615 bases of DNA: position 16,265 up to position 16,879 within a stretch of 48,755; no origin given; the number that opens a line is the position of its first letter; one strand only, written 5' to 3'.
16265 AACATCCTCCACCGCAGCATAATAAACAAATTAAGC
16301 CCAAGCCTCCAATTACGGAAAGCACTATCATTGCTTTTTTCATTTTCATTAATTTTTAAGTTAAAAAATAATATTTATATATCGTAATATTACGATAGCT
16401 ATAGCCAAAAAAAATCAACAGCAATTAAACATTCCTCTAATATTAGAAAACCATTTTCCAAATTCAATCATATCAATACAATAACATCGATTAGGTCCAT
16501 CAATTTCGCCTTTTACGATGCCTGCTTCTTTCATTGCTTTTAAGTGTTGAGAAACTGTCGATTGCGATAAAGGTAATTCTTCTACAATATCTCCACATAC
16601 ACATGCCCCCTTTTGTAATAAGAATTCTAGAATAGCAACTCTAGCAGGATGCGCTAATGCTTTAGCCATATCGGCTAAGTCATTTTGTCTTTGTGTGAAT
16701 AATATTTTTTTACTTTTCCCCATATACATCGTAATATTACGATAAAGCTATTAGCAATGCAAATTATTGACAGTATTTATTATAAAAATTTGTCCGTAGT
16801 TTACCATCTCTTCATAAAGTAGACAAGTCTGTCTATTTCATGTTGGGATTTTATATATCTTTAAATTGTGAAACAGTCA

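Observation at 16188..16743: ArsR repressor plus an unannotated 34-aa Cys-rich membrane peptide, each behind the same perfect 16-bp palindrome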

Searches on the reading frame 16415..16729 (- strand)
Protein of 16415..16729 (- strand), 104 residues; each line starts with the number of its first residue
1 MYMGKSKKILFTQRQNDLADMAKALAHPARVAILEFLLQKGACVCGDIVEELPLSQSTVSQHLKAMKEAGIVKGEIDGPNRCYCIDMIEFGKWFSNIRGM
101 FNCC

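Call 5: search_protein_families(library=pfam, proteins=[window:16415-16729:-], max_evalue=0.1)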
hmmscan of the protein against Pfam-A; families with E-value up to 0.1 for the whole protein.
window:16415-16729:- (104 aa): 19 families
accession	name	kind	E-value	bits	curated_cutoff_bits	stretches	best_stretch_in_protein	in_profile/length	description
PF01022.26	HTH_5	-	7.6e-15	55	22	1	27-73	1-46/47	Bacterial regulatory protein, arsR family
PF12840.13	HTH_20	-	1.5e-12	47.7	27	1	25-74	1-50/51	Helix-turn-helix domain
PF13412.12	HTH_24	-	8e-07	29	21.9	1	32-73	7-48/48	Winged helix-turn-helix DNA-binding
PF12802.13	MarR_2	-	5.8e-06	26.8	27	1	29-77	6-55/61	MarR family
PF24034.1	DUF7343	-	0.00012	22.3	27.6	1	45-73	21-49/62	Domain of unknown function (DUF7343)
PF01047.28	MarR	-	0.00078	19.7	24.6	1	30-73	5-48/59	MarR family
PF01978.25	TrmB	-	0.00092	19.5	25.6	1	36-86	16-66/68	Sugar-specific transcriptional regulator TrmB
PF09339.16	HTH_IclR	-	0.0013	18.9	22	1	32-73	7-49/52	IclR helix-turn-helix domain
PF25213.1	HVO_A0261_N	-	0.0022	18.2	35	1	20-75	3-57/86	HVO_A0261 N-terminal domain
PF08279.18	HTH_11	-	0.0037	17.6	25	1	32-71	4-44/55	HTH domain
PF01325.25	Fe_dep_repress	-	0.011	16.3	26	1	46-73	26-53/60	Iron dependent repressor, N-terminal DNA binding domain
PF25212.1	HVO_A0114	-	0.011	15.9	27.6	1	17-79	12-73/84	HVO_A0114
PF13601.12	HTH_34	-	0.012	16.2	27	1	30-77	2-49/80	Winged helix DNA-binding domain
PF13545.12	HTH_Crp_2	-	0.014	15.8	27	0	51-73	31-53/70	Crp-like helix-turn-helix domain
PF08220.18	HTH_DeoR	-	0.019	15.2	21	1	32-72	4-44/57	DeoR-like helix-turn-helix domain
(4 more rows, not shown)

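Call 6: search_protein_families(library=ncbifam, proteins=[window:16415-16729:-], max_evalue=1)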
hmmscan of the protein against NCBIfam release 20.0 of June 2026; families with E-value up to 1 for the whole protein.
window:16415-16729:- (104 aa): 23 families
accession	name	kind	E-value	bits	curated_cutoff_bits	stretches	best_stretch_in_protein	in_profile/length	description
NF033788.1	HTH_metalloreg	subfamily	1e-20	73.3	55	1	19-86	2-69/77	metalloregulator ArsR/SmtB family transcription factor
NF033789.1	repress_SdpR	subfamily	1e-12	47.7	100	1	23-87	3-66/79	autorepressor SdpR family transcription factor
NF041413.1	ArsR_Rv2640c_fam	equivalog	1.2e-11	45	155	1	18-83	32-99/118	Rv2640c family ArsR-like transcriptional regulator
NF047906.1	CdPbTransRegCmtR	equivalog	7.1e-11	41.9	150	1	12-85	5-77/104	Cd(II)/Pb(II)-sensing metalloregulatory transcriptional regulator CmtR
NF045707.1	Dbac_1936_reg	equivalog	3.8e-10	39.7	115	1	15-83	4-71/99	ArsR/SmtB-type metalloregulator TsoR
NF040642.1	sulf_sens_BigR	equivalog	5.7e-09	35.9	155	1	12-79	4-70/95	sulfite-sensing transcriptional repressor BigR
NF053755.1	MsvR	equivalog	7.9e-09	35.5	220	1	22-78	7-62/236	transcriptional factor MsvR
NF052532.1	TransRegPagRBaca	equivalog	1.3e-08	34.8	170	1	16-85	15-83/99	transcriptional repressor PagR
NF007528.0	PRK10141.1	subfamily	0.00012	21.9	97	1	21-74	9-62/117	metalloregulator ArsR/SmtB family transcription factor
TIGR01884.1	cas_HTH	subfamily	0.00017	21.1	60.2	1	27-80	141-194/202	CRISPR-associated CARF protein Csa3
NF053606.1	Sta1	subfamily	0.00039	20.5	80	1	31-74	23-66/100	Sta1 family transcriptional regulator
NF041396.1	TranRegLrp_Halo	equivalog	0.0007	19.5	190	1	33-74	10-51/149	HTH-type transcriptional regulator Lrp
TIGR02702.1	SufR_cyano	equivalog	0.0021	17.8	178.8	1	31-73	4-46/208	iron-sulfur cluster biosynthesis transcriptional regulator SufR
NF053602.1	Phr_regulator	exception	0.0023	17.5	320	1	25-77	9-60/191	heat shock transcription regulator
NF040939.2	trans_reg_lrs14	equivalog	0.004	17.2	90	1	31-74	24-68/103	Lrs14 family HTH-type transcriptional regulator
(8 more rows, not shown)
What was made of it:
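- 16415..16723 (-): arsR, ArArsR-type As(III)/MAs(III)-responsive repressor (102 aa plus stop; the mechanical ORF starts at 16729). HTH_5 7.6e-15 and NF033788 1e-20 (calls 5, 6).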

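Call 9: find_homologous_proteins(query=window:16415-16729:-)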
Query window:16415-16729:- (104 aa): 5774 proteins with E <= 0.001 among 5778 candidates; the best 120 are listed.
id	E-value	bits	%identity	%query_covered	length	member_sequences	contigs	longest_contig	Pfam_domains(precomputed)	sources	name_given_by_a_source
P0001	9.1e-65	233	100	100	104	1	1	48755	PF12840.14,PF13412.13,PF01022.27,PF12802.14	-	-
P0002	2.4e-50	187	80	98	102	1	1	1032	PF12840.14,PF13412.13,PF01022.27,PF12802.14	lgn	-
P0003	6.3e-50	186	76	98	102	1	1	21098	PF12840.14,PF13412.13,PF01022.27,PF12802.14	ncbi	-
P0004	4.6e-47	177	76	98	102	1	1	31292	PF12840.14,PF13412.13,PF01022.27,PF12802.14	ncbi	-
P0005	1.1e-45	172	75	98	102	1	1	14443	PF01047.29,PF12840.14,PF13412.13,PF01022.27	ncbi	-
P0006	8.4e-42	160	70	98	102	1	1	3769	PF12840.14,PF13412.13,PF01022.27,PF12802.14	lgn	-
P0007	8.6e-42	160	70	98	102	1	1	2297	PF12840.14,PF13412.13,PF01022.27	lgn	-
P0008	2.3e-41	158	69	98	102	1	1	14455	PF12840.14,PF13412.13,PF01022.27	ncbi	-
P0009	1.2e-40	156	68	98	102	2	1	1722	PF12840.14,PF13412.13,PF01022.27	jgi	-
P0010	3.4e-40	155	70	98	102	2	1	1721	PF12840.14,PF13412.13,PF01022.27,PF12802.14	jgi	-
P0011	4.0e-39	151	80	81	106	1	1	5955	PF12840.14,PF13412.13,PF01022.27,PF12802.14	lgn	-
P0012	1.4e-38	149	68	98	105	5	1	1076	PF12840.14,PF13412.13,PF01022.27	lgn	-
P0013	2.3e-38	149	70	96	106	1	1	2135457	PF12840.14,PF13412.13,PF01022.27,PF12802.14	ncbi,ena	-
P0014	2.6e-38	148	66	98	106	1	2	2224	PF12840.14,PF13412.13,PF01022.27,PF12802.14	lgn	-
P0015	3.3e-38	148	69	98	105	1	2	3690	PF12840.14,PF13412.13,PF01022.27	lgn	-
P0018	1.2e-37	146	66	98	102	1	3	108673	PF12840.14,PF13412.13,PF01022.27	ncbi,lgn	-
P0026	5.0e-37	144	68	98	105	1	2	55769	PF12840.14,PF13412.13,PF01022.27,PF12802.14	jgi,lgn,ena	-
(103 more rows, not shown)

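Call 11: find_related_loci(query=A1, collection=genome_contigs, flank=3000)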
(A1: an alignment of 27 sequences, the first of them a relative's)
Query A1 (104 aa) in genome_contigs; peptide patterns used: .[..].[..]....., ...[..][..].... (x = any residue, [..] = any of these).
600 stretches matched a pattern (row limit reached: there are more); 596 encode a relative of the query (tblastn E <= 1e-3); the best 80 are kept; 80 distinct loci.
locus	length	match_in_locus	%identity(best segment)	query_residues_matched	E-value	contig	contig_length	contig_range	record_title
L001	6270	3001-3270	67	3-92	1e-38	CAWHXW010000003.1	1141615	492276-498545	MAG: Ignavibacteriota bacterium isolate MFD01476.bin.1.150 genome assembly, contig: contig_39745, whole genome shotgun s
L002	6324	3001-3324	58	1-104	1e-38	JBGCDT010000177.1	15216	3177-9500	MAG: Saprospiraceae bacterium isolate SGMAG-66 contig177, whole genome shotgun sequence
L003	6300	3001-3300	59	3-102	3e-38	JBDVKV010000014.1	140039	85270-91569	MAG: Cyclobacteriaceae bacterium isolate LC.10.F.D3_173_68 LC_10_F_D3_173_68_000000000014, whole genome shotgun sequence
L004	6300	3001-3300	62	3-102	3e-37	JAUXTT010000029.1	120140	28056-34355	MAG: Bacteroidota bacterium isolate C13_metabat.bin.23 C13_k141_82032, whole genome shotgun sequence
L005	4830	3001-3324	56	2-104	3e-37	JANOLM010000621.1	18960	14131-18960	MAG: Bacteroidia bacterium isolate VAR_45_metabat_303 VAR_45_k141_1622666, whole genome shotgun sequence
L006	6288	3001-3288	63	3-102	3e-37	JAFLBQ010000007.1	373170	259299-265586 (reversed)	MAG: Cytophagales bacterium isolate UWPOB_CYTO1 gnl_X_DGMGIFFD_7, whole genome shotgun sequence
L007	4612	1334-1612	65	3-95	3e-37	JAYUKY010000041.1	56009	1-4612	MAG: Raineyaceae bacterium isolate GFS_9294 GFS_9294_40, whole genome shotgun sequence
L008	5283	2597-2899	61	1-101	4e-37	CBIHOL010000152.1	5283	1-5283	MAG TPA_asm: uncultured bacterium isolate SRR18156209_metabat2_50 genome assembly, contig: ERZ27336869.8728, whole genom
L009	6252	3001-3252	69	3-86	2e-37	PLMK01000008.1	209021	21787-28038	MAG: Ignavibacteriae bacterium isolate fen_1300 73.20120800_E3D.21_contig_227, whole genome shotgun sequence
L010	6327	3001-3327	57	3-104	5e-37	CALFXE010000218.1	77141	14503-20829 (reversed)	MAG TPA_asm: uncultured Paludibacter sp. isolate SRR3901694_bin.109_CONCOCT_v1.1_MAG genome assembly, contig: ERZ778021.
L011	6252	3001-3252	68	3-86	1e-36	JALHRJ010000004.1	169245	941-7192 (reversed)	MAG: Cyclobacteriaceae bacterium isolate maxbin.123_sub c_000000000583, whole genome shotgun sequence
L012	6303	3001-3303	58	3-102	2e-36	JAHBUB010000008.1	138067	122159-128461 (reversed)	MAG: Cyclobacteriaceae bacterium isolate ACE_BAC24 BAC24_8, whole genome shotgun sequence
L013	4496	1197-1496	59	3-102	9e-37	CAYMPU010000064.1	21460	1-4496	MAG TPA_asm: uncultured Ohtaekwangia sp. isolate binchicken_co200_323 genome assembly, contig: k141_1035470, whole genom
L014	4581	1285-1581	61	3-101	4e-36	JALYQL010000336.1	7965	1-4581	MAG: Bacteroidota bacterium isolate MDV bin62 SD1454-56_k127_90157, whole genome shotgun sequence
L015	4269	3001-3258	65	1-86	3e-36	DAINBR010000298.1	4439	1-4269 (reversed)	MAG TPA_asm: Bacteroidota bacterium isolate CTOTU25581 NODE_14605_length_4439_cov_4.073905, whole genome shotgun sequenc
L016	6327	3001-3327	53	3-104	3e-36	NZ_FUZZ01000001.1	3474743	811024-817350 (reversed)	Chitinophaga ginsengisegetis strain DSM 18108, whole genome shotgun sequence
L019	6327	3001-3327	55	3-104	4e-36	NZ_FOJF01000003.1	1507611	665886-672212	Chitinophaga sp. YR573, whole genome shotgun sequence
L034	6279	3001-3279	62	3-95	2e-35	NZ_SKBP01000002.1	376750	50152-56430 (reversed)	Flavobacterium salilacus subsp. salilacus strain SaA2.12 NODE_2_length_376750_cov_171.982568, whole genome shotgun seque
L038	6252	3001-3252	65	3-86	1e-35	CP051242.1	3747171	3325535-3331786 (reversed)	MAG: Balneolaceae bacterium isolate ih13 chromosome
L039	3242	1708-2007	58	3-99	1e-35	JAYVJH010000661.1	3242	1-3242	MAG: Runella sp. isolate GL53_Down_concoct_86 GL53_Down_concoct_86_660, whole genome shotgun sequence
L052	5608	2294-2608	58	3-104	5e-35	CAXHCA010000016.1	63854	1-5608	MAG TPA_asm: uncultured Saprospiraceae bacterium isolate SRR12479962_binner123_Refined_1 genome assembly, contig: ERZ487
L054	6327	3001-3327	54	2-104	7e-35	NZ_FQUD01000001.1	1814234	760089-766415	Chryseobacterium sp. OV279, whole genome shotgun sequence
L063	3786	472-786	54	3-104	1e-34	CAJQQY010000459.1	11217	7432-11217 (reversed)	MAG: uncultured Saprospiraceae bacterium isolate 3_20180529_Bin_METABAT_102_1 genome assembly, contig: c_000003323795, w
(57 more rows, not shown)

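Call 13: find_encoding_contigs(protein=P0003, flank=4000, max_places=3)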
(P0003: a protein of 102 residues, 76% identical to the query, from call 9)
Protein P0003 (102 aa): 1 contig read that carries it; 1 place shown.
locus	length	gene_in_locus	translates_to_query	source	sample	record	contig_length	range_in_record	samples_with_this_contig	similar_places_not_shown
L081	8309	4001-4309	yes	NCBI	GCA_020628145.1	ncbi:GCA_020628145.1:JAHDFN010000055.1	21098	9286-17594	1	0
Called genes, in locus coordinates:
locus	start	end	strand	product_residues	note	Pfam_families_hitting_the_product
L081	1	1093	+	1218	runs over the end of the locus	PF00133:tRNA-synt_1, PF09334:tRNA-synt_1g, PF08264:Anticodon_1, PF19302:DUF5915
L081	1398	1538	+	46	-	-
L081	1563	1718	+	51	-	-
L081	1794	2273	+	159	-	PF00588:SpoU_methylase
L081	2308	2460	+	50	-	-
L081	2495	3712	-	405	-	PF01764:Lipase_3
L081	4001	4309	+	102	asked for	PF12840:HTH_20, PF01022:HTH_5, PF12802:MarR_2 (weak), PF13412:HTH_24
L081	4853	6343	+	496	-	-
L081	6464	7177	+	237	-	-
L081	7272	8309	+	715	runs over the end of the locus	PF00989:PAS, PF08448:PAS_4 (faint), PF13426:PAS_9, PF00989:PAS, PF13188:PAS_8, PF13426:PAS_9 (weak), PF00512:HisKA, PF02518:HATPase_c, +1 more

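Call 14: find_encoding_contigs(protein=P0004, flank=4000, max_places=3)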
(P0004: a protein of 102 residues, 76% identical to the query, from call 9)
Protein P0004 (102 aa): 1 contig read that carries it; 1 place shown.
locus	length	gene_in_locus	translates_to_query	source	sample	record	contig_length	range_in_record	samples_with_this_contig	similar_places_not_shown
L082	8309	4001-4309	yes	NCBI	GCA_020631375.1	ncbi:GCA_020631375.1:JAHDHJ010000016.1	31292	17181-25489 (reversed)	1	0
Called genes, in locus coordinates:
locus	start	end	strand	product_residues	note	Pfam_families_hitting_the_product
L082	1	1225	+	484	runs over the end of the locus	PF01370:Epimerase, PF04321:RmlD_sub_bind (weak), PF16363:GDP_Man_Dehyd, PF01050:MannoseP_isomer (weak)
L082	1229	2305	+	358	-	PF00483:NTP_transferase, PF22640:ManC_GMP_beta-helix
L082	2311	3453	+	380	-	PF13477:Glyco_trans_4_2, PF20706:GT4-conflict (weak), PF00534:Glycos_transf_1, PF13692:Glyco_trans_1_4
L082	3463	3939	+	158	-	PF00588:SpoU_methylase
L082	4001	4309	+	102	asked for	PF12840:HTH_20, PF01022:HTH_5, PF12802:MarR_2 (weak), PF13412:HTH_24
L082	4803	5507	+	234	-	-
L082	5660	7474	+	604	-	PF08448:PAS_4 (faint), PF13188:PAS_8 (weak), PF13426:PAS_9, PF00989:PAS, PF13188:PAS_8, PF13426:PAS_9, PF00512:HisKA, PF02518:HATPase_c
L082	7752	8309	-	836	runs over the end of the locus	PF19313:DUF5916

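Call 15: find_encoding_contigs(protein=P0005, flank=4000, max_places=3)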
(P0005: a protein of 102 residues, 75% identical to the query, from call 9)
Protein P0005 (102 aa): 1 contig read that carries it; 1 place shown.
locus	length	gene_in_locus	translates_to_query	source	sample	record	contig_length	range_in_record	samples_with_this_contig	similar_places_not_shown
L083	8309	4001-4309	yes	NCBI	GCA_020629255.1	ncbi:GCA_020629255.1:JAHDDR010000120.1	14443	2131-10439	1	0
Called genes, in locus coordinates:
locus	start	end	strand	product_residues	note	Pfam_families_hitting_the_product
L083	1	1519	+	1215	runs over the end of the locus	?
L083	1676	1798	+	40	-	-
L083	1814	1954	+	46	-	-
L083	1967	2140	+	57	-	-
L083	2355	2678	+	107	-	PF00588:SpoU_methylase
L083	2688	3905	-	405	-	PF01764:Lipase_3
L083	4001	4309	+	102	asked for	PF12840:HTH_20, PF01022:HTH_5, PF01047:MarR (faint), PF13412:HTH_24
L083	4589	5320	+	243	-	-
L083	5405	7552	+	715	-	PF13426:PAS_9, PF00989:PAS, PF13426:PAS_9, PF00989:PAS, PF13188:PAS_8, PF13426:PAS_9, PF00512:HisKA, PF02518:HATPase_c, +5 more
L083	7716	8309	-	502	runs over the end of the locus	PF05569:Peptidase_M56, PF01471:PG_binding_1 (weak)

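Call 16: find_encoding_contigs(protein=P0008, flank=4000, max_places=3)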
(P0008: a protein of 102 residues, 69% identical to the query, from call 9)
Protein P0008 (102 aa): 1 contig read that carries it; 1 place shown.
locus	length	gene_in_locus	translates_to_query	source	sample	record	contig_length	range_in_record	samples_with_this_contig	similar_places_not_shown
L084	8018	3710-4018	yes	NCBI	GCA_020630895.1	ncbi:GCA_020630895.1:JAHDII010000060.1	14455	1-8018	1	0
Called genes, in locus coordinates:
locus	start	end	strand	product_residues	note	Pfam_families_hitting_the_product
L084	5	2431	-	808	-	PF02129:Peptidase_S15 (weak), PF00326:Peptidase_S9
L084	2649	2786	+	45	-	-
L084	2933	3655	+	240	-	-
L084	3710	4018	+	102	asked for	PF12840:HTH_20, PF01022:HTH_5, PF13412:HTH_24 (weak)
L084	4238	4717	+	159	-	PF00588:SpoU_methylase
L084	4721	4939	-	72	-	-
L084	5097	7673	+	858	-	PF07504:FTP (weak), PF01447:Peptidase_M4 (weak), PF02868:Peptidase_M4_C, PF18962:Por_Secre_tail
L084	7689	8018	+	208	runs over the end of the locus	PF04116:FA_hydroxylase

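Call 28: search_protein_families(library=pfam, proteins=[L004:3386-3859:+, L010:3387-4235:+, L038:3365-3802:+, L052:2772-3236:+, L063:869-1378:+, L039:2048-2923:+, L016:3421-3909:+], max_evalue=0.001)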
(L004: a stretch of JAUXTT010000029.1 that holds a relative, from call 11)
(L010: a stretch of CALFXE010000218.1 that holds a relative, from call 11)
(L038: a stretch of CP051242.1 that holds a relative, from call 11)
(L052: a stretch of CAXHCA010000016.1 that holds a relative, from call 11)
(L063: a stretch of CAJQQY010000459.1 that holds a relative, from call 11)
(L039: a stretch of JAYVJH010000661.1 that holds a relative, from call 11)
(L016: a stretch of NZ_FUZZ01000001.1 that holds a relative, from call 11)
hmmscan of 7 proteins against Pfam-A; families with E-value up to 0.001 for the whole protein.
L004:3386-3859:+ (157 aa): 1 family
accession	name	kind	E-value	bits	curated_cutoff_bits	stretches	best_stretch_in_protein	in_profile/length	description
PF20001.5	DUF6428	-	9.9e-67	224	28.7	1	3-157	1-155/155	Family of unknown function (DUF6428)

L010:3387-4235:+ (282 aa): 15 families
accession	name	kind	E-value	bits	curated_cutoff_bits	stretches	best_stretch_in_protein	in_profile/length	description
PF13847.12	Methyltransf_31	-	8.3e-44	149.2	27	1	73-220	1-145/145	Methyltransferase domain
PF08241.18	Methyltransf_11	-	4.7e-22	78.9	21.2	1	81-178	2-94/95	Methyltransferase domain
PF13649.12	Methyltransf_25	-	4.7e-22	78.9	27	1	79-175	1-97/97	Methyltransferase domain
PF01209.24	Ubie_methyltran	-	1.9e-17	63.9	20.1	1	72-180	44-152/233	ubiE/COQ5 methyltransferase family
PF08242.18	Methyltransf_12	-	3.9e-15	56.8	30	1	80-177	1-98/98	Methyltransferase domain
PF13489.12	Methyltransf_23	-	1e-12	48.5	27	1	68-194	15-131/164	Methyltransferase domain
PF01135.25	PCMT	-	8.8e-09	35.9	20.3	1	68-137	66-135/210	Protein-L-isoaspartate(D-aspartate) O-methyltransferase (PCMT)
PF06325.19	PrmA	-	1.3e-08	35.2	22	1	73-185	159-264/296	Ribosomal protein L11 methyltransferase (PrmA)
PF05148.21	Methyltransf_8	-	1.6e-06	28.6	27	1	117-182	91-159/219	Hypothetical methyltransferase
PF01728.25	FtsJ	-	2.5e-06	28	24.1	1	70-153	16-100/181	FtsJ-like methyltransferase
PF13679.12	Methyltransf_32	-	7e-06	26.5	27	1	74-142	24-96/143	Methyltransferase domain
PF01170.24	UPF0020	-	4.3e-05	23.7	22.3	1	98-151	74-128/197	RMKL-like, methyltransferase domain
PF05175.20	MTS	-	7.9e-05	22.8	23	1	75-151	31-105/170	Methyltransferase small domain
PF20922.3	Anamorsin_N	-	0.0009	19.4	27.1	0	134-198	41-107/163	Anamorsin, N-terminal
PF02475.24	TRM5-TYW2_MTfase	-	0.00091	19.7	28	0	72-153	33-113/164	TRM5/TYW2 methyltransferase domain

L038:3365-3802:+ (145 aa): 1 family
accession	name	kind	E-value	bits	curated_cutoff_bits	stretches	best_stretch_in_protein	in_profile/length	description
PF20001.5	DUF6428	-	5.8e-24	85.1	28.7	1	4-137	2-125/155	Family of unknown function (DUF6428)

L052:2772-3236:+ (154 aa): 1 family
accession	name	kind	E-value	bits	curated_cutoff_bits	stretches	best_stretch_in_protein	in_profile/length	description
PF20001.5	DUF6428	-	3.2e-30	105.4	28.7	1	4-139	2-127/155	Family of unknown function (DUF6428)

L063:869-1378:+ (169 aa): 1 family
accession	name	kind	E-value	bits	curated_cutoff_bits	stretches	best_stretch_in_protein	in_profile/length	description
PF20001.5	DUF6428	-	3.9e-29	101.9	28.7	1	4-169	2-148/155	Family of unknown function (DUF6428)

L039:2048-2923:+ (291 aa): 1 family
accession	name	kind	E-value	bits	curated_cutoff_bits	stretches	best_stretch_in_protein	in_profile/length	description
PF01569.27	PAP2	-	1.6e-09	38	27.2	1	177-268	19-123/130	PAP2 superfamily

L016:3421-3909:+ (162 aa): 4 families
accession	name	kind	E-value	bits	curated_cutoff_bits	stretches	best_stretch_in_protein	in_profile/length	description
PF13420.13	Acetyltransf_4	-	5e-14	53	24.3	1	45-151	48-154/155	Acetyltransferase (GNAT) domain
PF00583.31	Acetyltransf_1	-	4.7e-13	49.9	20.7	1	34-131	22-116/116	Acetyltransferase (GNAT) family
PF13302.13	Acetyltransf_3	-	9.3e-09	36.5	25.4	1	2-132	3-138/138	Acetyltransferase (GNAT) domain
PF13508.13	Acetyltransf_7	-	3.4e-08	34.2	27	1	49-132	6-83/84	Acetyltransferase (GNAT) domain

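Call 31: find_encoding_contigs(protein=P0002, flank=1500, max_places=2)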
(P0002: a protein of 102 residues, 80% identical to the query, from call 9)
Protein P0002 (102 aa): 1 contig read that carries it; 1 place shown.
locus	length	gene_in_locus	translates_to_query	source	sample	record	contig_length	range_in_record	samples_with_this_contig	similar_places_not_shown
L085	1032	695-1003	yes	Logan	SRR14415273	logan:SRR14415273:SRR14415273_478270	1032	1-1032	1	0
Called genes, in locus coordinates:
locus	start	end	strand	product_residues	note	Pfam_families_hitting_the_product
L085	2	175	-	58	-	?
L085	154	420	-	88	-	-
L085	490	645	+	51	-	-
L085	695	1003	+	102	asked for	PF12840:HTH_20, PF01022:HTH_5, PF12802:MarR_2 (weak), PF13412:HTH_24 (weak)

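Call 32: find_encoding_contigs(protein=P0006, flank=1500, max_places=2)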
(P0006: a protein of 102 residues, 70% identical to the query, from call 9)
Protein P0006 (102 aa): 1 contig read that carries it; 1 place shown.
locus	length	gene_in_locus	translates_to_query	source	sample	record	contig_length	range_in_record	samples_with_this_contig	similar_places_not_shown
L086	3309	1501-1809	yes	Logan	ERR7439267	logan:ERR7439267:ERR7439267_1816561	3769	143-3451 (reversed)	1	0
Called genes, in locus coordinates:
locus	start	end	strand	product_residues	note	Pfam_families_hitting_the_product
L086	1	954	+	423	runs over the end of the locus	?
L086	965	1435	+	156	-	PF00588:SpoU_methylase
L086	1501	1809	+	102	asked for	PF12840:HTH_20, PF01022:HTH_5, PF12802:MarR_2 (weak), PF13412:HTH_24 (weak)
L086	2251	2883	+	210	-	PF14014:DUF4230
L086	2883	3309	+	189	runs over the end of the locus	?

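Call 33: find_encoding_contigs(protein=P0007, flank=1500, max_places=2)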
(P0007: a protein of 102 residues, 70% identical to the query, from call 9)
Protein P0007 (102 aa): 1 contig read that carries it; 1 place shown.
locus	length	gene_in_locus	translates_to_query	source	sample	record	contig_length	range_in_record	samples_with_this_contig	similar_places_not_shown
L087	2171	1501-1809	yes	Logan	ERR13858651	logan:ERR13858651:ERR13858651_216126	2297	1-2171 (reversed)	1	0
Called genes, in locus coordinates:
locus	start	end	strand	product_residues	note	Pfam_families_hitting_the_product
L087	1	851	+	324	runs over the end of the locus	?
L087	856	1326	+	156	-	PF00588:SpoU_methylase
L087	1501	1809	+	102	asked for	PF12840:HTH_20, PF01022:HTH_5, PF13412:HTH_24 (weak)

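Call 34: find_encoding_contigs(protein=P0018, flank=1500, max_places=2)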
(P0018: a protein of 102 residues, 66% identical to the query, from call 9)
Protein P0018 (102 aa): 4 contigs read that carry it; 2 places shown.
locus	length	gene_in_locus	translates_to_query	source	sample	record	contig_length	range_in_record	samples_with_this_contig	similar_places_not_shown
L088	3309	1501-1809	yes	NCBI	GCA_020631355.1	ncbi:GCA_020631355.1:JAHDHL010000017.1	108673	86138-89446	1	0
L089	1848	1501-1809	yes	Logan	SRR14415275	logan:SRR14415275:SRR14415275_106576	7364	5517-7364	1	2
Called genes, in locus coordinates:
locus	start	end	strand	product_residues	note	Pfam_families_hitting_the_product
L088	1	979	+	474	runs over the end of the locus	-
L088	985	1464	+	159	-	PF00588:SpoU_methylase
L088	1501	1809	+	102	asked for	PF12840:HTH_20, PF01022:HTH_5, PF13412:HTH_24 (weak)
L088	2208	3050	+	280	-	PF19576:Acyltransf_2, PF01553:Acyltransferase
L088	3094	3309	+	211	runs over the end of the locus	PF14014:DUF4230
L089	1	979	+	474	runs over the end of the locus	-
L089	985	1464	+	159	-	PF00588:SpoU_methylase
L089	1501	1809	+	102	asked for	PF12840:HTH_20, PF01022:HTH_5, PF13412:HTH_24 (weak)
